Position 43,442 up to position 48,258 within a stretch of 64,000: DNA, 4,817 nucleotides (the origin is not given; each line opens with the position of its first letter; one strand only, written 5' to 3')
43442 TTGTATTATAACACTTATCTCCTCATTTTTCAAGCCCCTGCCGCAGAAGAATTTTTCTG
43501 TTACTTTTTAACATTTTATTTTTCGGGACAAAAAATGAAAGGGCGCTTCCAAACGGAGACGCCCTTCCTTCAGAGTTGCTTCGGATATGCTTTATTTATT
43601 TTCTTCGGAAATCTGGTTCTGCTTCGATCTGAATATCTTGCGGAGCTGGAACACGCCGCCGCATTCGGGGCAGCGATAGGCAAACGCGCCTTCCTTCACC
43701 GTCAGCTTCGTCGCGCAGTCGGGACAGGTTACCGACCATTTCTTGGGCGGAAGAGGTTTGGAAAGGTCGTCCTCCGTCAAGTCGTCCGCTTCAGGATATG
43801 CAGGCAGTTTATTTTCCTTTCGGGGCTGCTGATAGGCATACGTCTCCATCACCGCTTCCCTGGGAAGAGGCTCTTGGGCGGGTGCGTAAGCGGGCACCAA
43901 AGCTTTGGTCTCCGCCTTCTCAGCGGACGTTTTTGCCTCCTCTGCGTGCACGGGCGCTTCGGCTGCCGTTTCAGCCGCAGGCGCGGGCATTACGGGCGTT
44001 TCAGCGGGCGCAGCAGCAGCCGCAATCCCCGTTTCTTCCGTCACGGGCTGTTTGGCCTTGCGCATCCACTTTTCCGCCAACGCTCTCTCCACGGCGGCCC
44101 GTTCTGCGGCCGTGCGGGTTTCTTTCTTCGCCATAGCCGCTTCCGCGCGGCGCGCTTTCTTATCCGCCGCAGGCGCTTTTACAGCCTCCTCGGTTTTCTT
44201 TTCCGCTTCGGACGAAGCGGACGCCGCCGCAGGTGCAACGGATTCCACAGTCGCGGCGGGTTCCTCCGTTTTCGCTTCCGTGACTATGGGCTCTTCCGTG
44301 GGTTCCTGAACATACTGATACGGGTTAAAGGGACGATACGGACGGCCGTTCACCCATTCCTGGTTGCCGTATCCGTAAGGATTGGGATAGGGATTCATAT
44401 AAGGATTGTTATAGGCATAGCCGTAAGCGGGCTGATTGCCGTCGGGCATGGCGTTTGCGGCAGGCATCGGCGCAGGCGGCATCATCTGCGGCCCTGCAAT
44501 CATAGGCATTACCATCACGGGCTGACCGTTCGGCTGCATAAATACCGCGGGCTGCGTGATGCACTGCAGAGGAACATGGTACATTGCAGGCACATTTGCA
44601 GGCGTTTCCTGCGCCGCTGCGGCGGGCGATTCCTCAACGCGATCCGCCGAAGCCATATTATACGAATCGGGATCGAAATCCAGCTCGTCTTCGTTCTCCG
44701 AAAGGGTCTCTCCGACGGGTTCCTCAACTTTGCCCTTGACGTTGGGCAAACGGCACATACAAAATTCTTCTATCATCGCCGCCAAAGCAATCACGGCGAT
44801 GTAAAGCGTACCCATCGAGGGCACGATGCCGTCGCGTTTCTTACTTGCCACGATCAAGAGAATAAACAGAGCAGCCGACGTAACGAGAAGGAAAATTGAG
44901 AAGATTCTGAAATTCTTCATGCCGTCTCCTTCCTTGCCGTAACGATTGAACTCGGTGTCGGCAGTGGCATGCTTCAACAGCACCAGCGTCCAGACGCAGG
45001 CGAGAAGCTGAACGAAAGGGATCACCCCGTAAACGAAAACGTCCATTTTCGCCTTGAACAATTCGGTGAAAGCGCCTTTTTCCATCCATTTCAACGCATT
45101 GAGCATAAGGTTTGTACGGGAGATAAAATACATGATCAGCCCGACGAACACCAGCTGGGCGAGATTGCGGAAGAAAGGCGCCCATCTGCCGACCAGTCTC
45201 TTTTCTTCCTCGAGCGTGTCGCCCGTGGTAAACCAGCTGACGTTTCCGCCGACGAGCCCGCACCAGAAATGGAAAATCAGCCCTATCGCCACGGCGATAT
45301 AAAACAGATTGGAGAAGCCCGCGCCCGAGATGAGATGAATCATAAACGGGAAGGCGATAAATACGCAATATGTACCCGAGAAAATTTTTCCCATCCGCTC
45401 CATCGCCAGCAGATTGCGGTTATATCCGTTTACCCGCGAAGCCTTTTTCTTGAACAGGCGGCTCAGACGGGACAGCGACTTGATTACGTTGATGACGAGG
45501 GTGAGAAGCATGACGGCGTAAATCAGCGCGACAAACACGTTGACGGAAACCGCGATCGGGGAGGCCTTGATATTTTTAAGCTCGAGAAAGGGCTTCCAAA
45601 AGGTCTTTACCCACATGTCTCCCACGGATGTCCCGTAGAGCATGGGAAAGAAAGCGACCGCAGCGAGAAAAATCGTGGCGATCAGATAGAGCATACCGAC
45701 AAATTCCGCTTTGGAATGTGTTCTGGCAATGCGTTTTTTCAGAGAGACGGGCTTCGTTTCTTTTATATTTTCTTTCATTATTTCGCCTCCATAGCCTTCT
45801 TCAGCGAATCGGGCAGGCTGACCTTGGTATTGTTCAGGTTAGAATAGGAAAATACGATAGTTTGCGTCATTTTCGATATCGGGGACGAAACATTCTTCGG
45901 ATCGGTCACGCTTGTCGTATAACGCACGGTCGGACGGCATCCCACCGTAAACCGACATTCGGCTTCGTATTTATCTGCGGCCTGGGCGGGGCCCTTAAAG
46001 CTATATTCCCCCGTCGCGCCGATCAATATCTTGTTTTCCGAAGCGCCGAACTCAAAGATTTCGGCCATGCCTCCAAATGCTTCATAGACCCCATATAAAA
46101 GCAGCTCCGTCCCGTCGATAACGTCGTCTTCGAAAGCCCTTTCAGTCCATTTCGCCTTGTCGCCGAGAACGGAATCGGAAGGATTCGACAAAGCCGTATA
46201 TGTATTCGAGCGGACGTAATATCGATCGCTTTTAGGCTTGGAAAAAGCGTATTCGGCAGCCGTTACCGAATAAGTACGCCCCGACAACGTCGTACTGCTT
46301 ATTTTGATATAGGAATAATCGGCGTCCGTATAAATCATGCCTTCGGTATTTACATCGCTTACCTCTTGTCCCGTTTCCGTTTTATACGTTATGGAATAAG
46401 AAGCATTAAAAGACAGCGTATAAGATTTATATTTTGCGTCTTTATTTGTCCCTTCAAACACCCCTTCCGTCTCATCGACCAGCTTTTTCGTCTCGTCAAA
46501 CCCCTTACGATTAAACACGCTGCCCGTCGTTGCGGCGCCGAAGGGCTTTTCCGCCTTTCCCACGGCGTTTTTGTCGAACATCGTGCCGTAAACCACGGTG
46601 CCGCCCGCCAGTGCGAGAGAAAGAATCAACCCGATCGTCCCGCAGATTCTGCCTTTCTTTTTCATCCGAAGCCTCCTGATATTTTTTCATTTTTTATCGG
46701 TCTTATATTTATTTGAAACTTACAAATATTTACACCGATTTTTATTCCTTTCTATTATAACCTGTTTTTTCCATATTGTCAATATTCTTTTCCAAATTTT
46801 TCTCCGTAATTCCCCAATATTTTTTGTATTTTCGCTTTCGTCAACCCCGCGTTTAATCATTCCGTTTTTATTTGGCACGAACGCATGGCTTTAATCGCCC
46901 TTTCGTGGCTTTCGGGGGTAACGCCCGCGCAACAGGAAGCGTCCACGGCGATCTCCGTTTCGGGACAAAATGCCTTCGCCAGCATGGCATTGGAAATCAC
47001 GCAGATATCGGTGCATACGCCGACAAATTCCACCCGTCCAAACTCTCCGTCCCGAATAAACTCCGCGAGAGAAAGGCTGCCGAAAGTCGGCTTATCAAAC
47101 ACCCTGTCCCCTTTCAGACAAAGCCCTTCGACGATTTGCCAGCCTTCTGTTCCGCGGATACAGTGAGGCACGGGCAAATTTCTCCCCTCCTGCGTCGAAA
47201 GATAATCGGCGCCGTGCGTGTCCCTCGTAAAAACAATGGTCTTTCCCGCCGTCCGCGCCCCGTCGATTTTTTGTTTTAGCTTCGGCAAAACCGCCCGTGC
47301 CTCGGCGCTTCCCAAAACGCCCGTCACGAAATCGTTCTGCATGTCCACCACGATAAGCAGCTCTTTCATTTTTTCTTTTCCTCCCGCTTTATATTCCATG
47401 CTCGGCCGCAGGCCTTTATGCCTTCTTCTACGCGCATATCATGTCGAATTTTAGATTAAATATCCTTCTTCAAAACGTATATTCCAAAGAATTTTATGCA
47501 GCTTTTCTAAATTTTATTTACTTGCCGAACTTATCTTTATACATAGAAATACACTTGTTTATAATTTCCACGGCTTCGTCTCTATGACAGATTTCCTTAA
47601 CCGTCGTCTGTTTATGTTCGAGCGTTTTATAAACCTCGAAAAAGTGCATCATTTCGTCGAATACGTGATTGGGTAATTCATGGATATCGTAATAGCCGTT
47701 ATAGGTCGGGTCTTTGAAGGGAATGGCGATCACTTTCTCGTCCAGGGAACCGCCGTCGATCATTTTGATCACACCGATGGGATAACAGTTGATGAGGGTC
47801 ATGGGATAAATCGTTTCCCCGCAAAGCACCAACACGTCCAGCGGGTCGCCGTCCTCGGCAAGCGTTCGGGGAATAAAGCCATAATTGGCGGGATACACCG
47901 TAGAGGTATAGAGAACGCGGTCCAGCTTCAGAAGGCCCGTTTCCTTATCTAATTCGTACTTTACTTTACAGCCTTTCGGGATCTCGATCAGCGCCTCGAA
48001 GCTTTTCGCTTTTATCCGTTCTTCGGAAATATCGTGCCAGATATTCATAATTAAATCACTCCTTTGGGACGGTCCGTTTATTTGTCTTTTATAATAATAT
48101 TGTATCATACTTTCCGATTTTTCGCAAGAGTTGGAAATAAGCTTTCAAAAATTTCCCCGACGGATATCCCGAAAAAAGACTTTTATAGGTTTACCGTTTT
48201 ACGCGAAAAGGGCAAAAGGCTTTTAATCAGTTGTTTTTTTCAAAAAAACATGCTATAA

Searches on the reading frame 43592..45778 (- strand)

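Call 75: search_protein_families(library=pfam, proteins=[window:43592-45778:-], max_evalue=0.00001)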
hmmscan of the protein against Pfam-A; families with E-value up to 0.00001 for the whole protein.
window:43592-45778:- (728 aa): 0 families

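Call 96: search_protein_families(library=pfam, proteins=[window:43592-45778:-], max_evalue=0.01)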
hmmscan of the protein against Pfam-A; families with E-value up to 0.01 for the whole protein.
window:43592-45778:- (728 aa): 2 families
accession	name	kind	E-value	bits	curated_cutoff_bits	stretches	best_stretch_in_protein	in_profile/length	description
PF23547.1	Zn_ribbon_FGT1_1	-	0.0015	18.5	27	1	683-706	3-26/35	FORGETTER1 first zinc ribbon domain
PF03119.21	DNA_ligase_ZBD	-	0.0073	16.6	25.8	0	684-704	1-21/27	NAD-dependent DNA ligase C4 zinc finger domain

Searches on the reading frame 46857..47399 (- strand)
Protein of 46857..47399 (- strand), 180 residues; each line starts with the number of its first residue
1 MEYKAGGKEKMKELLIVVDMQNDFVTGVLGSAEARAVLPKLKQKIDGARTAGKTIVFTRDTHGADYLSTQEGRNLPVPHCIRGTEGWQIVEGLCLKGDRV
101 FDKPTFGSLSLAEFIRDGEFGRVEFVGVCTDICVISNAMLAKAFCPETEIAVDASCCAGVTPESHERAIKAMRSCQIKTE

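Call 96: search_protein_families(library=pfam, proteins=[window:46857-47399:-], max_evalue=0.01)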
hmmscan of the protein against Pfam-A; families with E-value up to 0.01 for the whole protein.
window:46857-47399:- (180 aa): 1 family
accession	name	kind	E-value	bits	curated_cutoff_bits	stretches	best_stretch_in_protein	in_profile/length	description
PF00857.26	Isochorismatase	-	1.3e-31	110.4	27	1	14-175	2-166/175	Isochorismatase domain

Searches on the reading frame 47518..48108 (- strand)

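Call 96: search_protein_families(library=pfam, proteins=[window:47518-48108:-], max_evalue=0.01)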
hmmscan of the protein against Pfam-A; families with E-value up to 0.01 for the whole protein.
window:47518-48108:- (196 aa): 1 family
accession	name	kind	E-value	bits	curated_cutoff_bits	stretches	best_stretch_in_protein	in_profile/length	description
PF00719.24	Pyrophosphatase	-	1.1e-59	201.1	23.5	1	40-191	2-153/153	Inorganic pyrophosphatase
